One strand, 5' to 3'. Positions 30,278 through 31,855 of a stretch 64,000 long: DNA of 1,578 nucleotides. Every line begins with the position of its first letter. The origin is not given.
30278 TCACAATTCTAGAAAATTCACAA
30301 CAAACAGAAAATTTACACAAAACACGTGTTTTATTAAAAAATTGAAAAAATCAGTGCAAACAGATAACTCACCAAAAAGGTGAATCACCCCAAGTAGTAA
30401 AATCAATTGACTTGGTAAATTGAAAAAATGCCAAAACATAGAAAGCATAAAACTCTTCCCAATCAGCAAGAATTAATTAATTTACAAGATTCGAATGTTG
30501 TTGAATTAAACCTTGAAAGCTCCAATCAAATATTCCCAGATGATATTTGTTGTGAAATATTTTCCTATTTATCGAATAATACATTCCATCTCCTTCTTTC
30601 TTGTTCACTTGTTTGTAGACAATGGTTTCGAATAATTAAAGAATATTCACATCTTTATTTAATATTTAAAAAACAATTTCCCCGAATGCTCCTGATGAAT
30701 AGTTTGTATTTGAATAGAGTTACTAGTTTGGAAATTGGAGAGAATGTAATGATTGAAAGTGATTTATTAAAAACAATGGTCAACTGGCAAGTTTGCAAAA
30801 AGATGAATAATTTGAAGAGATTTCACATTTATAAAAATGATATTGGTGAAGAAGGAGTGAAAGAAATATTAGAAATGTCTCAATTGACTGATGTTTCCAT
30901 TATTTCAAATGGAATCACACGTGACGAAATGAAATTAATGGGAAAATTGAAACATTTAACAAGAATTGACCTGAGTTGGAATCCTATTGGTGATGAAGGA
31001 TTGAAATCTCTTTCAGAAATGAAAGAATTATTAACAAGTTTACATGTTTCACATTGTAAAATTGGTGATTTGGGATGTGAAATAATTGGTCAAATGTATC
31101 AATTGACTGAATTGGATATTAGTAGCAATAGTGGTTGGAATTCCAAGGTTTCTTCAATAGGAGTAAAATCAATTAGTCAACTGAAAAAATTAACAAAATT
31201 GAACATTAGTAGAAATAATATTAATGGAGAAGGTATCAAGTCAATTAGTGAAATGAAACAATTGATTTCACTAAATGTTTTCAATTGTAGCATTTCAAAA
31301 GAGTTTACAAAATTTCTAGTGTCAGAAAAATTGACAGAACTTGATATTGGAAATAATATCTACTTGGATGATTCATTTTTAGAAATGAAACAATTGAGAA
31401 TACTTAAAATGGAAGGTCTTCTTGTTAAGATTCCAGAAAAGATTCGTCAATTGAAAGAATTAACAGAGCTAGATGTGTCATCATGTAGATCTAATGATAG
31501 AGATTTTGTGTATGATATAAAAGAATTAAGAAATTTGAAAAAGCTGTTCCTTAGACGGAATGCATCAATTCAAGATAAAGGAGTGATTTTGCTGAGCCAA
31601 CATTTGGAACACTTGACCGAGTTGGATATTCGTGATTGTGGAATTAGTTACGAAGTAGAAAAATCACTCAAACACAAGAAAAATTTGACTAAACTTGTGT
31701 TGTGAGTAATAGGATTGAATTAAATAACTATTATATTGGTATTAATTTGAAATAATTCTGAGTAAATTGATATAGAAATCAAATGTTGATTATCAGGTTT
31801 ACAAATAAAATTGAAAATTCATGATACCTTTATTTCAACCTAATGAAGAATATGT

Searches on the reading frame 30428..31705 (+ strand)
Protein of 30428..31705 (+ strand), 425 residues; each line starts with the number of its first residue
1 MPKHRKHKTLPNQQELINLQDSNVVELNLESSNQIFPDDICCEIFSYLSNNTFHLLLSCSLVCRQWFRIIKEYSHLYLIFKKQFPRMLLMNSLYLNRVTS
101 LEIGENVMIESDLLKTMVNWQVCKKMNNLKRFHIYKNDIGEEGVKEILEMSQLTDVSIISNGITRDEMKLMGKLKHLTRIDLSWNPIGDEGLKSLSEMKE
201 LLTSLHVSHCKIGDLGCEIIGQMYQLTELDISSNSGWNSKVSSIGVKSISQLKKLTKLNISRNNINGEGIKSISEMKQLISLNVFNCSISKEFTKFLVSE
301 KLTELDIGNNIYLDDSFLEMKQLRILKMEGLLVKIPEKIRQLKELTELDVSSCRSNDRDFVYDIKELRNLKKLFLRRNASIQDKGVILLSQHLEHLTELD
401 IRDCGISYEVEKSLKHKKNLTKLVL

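Call 64: search_protein_families(library=pfam, proteins=[window:30428-31705:+], max_evalue=0.01)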
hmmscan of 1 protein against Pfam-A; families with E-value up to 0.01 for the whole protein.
window:30428-31705:+ (425 aa): 10 families
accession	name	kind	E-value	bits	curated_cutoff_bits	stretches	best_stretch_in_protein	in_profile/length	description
PF13516.12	LRR_6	-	8.8e-29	97.7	23.4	3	175-196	3-24/24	Leucine Rich repeat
PF12799.13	LRR_4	-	3.2e-15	56.3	27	0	202-234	3-33/44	Leucine Rich repeats (2 copies)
PF13855.12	LRR_8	-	1.9e-14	53.6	27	1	237-289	9-61/61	Leucine rich repeat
PF23598.1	LRR_14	-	3.7e-13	49.4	40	2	302-423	72-194/353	Leucine-rich repeat region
PF00560.39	LRR_1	-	6.6e-12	43.6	20.6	0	254-275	1-22/23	Leucine Rich Repeat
PF25013.1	LRR_Zer-1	-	4.8e-10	40.2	27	1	170-278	3-111/137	Zer-1-like, Leucine-rich repeats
PF12937.12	F-box-like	-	2.1e-08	34.3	24.3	1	37-72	5-37/47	F-box-like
PF00646.38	F-box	-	3.6e-06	27.1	20.5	1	36-71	4-36/43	F-box domain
PF24758.1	LRR_At5g56370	-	3.8e-05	23.9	27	0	333-384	27-76/227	FBD-associated F-box protein At5g56370, LRR repeats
PF23952.1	LRR_EndoS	-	0.0097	16.6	27.9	0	112-234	4-116/116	Endo-beta-N-acetylglucosaminidase EndoS LRR domain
